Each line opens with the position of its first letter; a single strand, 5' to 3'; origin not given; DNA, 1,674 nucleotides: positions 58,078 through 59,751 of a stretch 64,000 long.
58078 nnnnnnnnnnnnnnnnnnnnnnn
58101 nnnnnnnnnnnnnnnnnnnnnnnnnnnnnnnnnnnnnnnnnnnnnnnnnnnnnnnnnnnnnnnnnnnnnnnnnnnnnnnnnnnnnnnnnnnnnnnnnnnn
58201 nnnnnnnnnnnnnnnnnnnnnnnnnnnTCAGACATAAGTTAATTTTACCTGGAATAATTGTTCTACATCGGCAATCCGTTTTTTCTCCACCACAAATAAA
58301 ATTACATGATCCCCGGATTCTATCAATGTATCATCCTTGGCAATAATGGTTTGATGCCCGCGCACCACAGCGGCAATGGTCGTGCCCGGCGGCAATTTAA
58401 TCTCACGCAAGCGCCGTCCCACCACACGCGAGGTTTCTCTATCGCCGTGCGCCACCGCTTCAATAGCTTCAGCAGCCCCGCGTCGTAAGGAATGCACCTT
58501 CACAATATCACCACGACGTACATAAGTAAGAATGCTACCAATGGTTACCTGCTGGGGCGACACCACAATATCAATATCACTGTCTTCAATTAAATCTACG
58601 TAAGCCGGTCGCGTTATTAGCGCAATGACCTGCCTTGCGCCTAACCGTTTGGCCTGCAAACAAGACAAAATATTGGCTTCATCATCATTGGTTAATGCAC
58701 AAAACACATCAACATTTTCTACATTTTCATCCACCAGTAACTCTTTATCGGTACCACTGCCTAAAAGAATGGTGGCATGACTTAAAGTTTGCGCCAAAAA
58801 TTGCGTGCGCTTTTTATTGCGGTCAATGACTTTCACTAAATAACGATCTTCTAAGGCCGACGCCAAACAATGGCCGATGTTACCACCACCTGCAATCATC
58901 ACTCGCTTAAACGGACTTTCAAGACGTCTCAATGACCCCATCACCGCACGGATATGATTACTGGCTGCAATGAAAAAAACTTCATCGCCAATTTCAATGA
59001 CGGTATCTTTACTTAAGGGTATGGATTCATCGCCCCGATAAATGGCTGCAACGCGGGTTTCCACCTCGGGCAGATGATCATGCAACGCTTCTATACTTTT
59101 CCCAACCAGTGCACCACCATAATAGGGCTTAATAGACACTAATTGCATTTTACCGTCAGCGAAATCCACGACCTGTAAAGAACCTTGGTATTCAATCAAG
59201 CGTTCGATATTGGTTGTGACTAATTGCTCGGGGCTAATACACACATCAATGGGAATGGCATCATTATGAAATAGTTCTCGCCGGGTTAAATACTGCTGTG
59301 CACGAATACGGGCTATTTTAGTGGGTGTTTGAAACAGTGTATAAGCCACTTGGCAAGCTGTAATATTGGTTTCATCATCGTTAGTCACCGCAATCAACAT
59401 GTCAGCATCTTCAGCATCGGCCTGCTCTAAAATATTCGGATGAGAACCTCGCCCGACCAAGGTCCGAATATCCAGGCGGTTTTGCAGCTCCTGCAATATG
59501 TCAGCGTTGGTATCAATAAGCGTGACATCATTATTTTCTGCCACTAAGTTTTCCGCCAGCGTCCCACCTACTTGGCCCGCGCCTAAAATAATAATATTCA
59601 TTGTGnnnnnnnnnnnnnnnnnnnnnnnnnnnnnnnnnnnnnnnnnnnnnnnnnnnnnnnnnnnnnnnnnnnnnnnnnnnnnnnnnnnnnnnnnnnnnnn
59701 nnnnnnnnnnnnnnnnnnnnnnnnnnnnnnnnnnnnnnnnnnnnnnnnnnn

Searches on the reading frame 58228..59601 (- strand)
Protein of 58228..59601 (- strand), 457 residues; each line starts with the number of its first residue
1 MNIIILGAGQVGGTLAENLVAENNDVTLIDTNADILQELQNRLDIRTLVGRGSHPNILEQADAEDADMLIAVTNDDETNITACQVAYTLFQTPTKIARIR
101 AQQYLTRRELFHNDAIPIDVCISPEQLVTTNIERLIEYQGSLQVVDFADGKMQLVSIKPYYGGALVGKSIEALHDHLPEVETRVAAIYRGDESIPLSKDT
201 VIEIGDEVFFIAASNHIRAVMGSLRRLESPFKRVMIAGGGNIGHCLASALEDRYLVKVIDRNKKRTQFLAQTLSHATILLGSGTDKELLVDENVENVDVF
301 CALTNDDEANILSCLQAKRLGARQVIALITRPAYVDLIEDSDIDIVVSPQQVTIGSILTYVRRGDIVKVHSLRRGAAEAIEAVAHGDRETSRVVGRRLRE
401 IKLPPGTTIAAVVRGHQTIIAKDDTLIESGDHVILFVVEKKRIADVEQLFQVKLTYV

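Call 37: find_homologous_proteins(query=window:58228-59601:-, max_evalue=1e-30)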
Query window:58228-59601:- (457 aa): 8000 proteins with E <= 1e-30 among 8000 candidates; the best 120 are listed.
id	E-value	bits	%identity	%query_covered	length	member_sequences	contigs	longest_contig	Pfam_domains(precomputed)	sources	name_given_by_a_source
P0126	6.1e-292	986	100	100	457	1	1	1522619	PF13241.13,PF02080.27,PF02254.25,PF00070.34,PF02558.23,PF01210.30,PF03435.25,PF03807.24,PF02737.25,PF01488.27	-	-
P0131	6.8e-203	693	69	100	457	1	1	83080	PF13241.13,PF02080.27,PF02254.25,PF02558.23,PF01262.28,PF01210.30,PF03721.21,PF03435.25,PF03807.24,PF02737.25,PF01488.27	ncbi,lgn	-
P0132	1.4e-196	672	67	100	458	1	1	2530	PF13241.13,PF02080.27,PF01210.30,PF02254.25,PF02558.23,PF13460.13,PF01262.28,PF03721.21,PF03435.25,PF03807.24,PF02737.25,PF01488.27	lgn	-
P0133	1.2e-192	659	65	100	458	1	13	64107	PF13241.13,PF02080.27,PF02254.25,PF02558.23,PF13460.13,PF01262.28,PF03435.25,PF03807.24,PF02737.25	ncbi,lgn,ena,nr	ncbi:MAG: Trk system potassium transporter TrkA [Legionellales bacterium]|nr:Trk system potassium tr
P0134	2.1e-192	658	65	100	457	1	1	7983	PF13241.13,PF02080.27,PF07992.21,PF03446.22,PF01210.30,PF06690.18,PF02254.25,PF02558.23,PF13460.13,PF01262.28,PF03435.25,PF03807.24,PF02737.25,PF01488.27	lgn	-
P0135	5.1e-192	657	65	100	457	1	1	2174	PF01408.29,PF13241.13,PF02080.27,PF07992.21,PF03446.22,PF01210.30,PF02254.25,PF02558.23,PF13460.13,PF01262.28,PF03435.25,PF03807.24,PF01488.27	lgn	-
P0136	2.8e-191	654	66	100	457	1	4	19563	PF13241.13,PF02080.27,PF02254.25,PF02558.23,PF01262.28,PF01210.30,PF03435.25,PF03807.24,PF01488.27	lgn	-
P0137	4.8e-191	654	64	100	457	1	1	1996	PF13241.13,PF02080.27,PF02254.25,PF07992.21,PF00070.34,PF02558.23,PF01210.30,PF03721.21,PF03435.25,PF03807.24,PF01488.27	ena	-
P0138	5.5e-191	653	65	100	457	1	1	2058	PF13241.13,PF02080.27,PF02254.25,PF07992.21,PF00070.34,PF01210.30,PF03435.25,PF03807.24,PF01488.27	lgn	-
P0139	5.5e-191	653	64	100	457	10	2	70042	PF13241.13,PF02080.27,PF07992.21,PF00070.34,PF01210.30,PF02254.25,PF02558.23,PF03721.21,PF03435.25,PF03807.24,PF02737.25,PF01488.27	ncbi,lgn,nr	ncbi:MAG: Trk system potassium transporter TrkA [Saccharospirillaceae bacterium]|nr:Trk system potas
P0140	7.5e-191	653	65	100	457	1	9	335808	PF13241.13,PF02080.27,PF02254.25,PF02558.23,PF01262.28,PF01210.30,PF03435.25,PF03807.24,PF01488.27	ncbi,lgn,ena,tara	ncbi:MAG: Trk system potassium transporter TrkA [Pseudoalteromonas distincta]|tara:strand:+ start:71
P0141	7.5e-191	653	65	100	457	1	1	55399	PF13241.13,PF02080.27,PF02254.25,PF07992.21,PF00070.34,PF01210.30,PF03435.25,PF03807.24,PF01488.27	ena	-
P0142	8.2e-191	653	65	100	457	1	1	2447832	PF13241.13,PF02080.27,PF02254.25,PF02558.23,PF03435.25,PF03807.24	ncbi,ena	-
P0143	9.0e-191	653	65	100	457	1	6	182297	PF13241.13,PF02080.27,PF02254.25,PF07992.21,PF00070.34,PF02558.23,PF01210.30,PF03435.25,PF03807.24,PF01488.27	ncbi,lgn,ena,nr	ncbi:MAG: Trk system potassium transporter TrkA [Gammaproteobacteria bacterium]|nr:Trk system potass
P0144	9.6e-191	653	64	100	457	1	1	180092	PF13241.13,PF02080.27,PF07992.21,PF00070.34,PF01210.30,PF02254.25,PF02558.23,PF03721.21,PF03435.25,PF03807.24,PF02737.25,PF01488.27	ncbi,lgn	-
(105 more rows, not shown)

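Call 38: find_encoding_contigs(protein=P0131, flank=10000, max_places=2)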
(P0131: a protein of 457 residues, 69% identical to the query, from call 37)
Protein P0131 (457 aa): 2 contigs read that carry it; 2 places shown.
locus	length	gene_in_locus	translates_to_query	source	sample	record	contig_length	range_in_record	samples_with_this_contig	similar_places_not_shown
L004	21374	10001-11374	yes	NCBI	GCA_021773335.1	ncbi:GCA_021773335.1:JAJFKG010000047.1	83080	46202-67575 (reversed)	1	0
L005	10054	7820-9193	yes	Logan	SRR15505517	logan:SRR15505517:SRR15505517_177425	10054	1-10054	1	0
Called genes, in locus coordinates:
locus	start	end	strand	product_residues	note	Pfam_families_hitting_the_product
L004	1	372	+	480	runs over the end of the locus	PF06293:Kdo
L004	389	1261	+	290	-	PF00535:Glycos_transf_2, PF10111:Glyco_tranf_2_2, PF13641:Glyco_tranf_2_3, PF13506:Glyco_transf_21, PF13632:Glyco_trans_2_3 (weak)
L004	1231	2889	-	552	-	-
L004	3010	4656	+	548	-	PF13231:PMT_2 (weak)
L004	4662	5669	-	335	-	PF00106:adh_short (faint), PF01073:3Beta_HSD, PF01370:Epimerase, PF02719:Polysacc_synt_2, PF04321:RmlD_sub_bind, PF07993:NAD_binding_4, PF16363:GDP_Man_Dehyd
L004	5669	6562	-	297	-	PF01370:Epimerase, PF04321:RmlD_sub_bind, PF16363:GDP_Man_Dehyd, PF01073:3Beta_HSD, PF02719:Polysacc_synt_2 (weak)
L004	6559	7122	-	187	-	PF00908:dTDP_sugar_isom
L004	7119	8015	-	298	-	PF00483:NTP_transferase, PF12804:NTP_transf_3 (weak)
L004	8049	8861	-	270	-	PF00535:Glycos_transf_2, PF13641:Glyco_tranf_2_3 (weak)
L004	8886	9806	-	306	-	PF03279:Lip_A_acyltrans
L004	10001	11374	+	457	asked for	PF01210:NAD_Gly3P_dh_N (faint), PF01262:AlaDh_PNT_C (faint), PF01488:Shikimate_DH (faint), PF02254:TrkA_N, PF02558:ApbA (faint), PF02080:TrkA_C, PF02254:TrkA_N, PF02080:TrkA_C, +5 more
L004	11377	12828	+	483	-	PF02386:TrkH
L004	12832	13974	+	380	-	PF13439:Glyco_transf_4 (weak), PF20706:GT4-conflict, PF00534:Glycos_transf_1, PF13692:Glyco_trans_1_4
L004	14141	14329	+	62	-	-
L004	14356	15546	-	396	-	PF13173:AAA_14, PF13635:DUF4143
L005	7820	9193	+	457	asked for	PF01210:NAD_Gly3P_dh_N (faint), PF01262:AlaDh_PNT_C (faint), PF01488:Shikimate_DH (faint), PF02254:TrkA_N, PF02558:ApbA (faint), PF02080:TrkA_C, PF02254:TrkA_N, PF02080:TrkA_C, +5 more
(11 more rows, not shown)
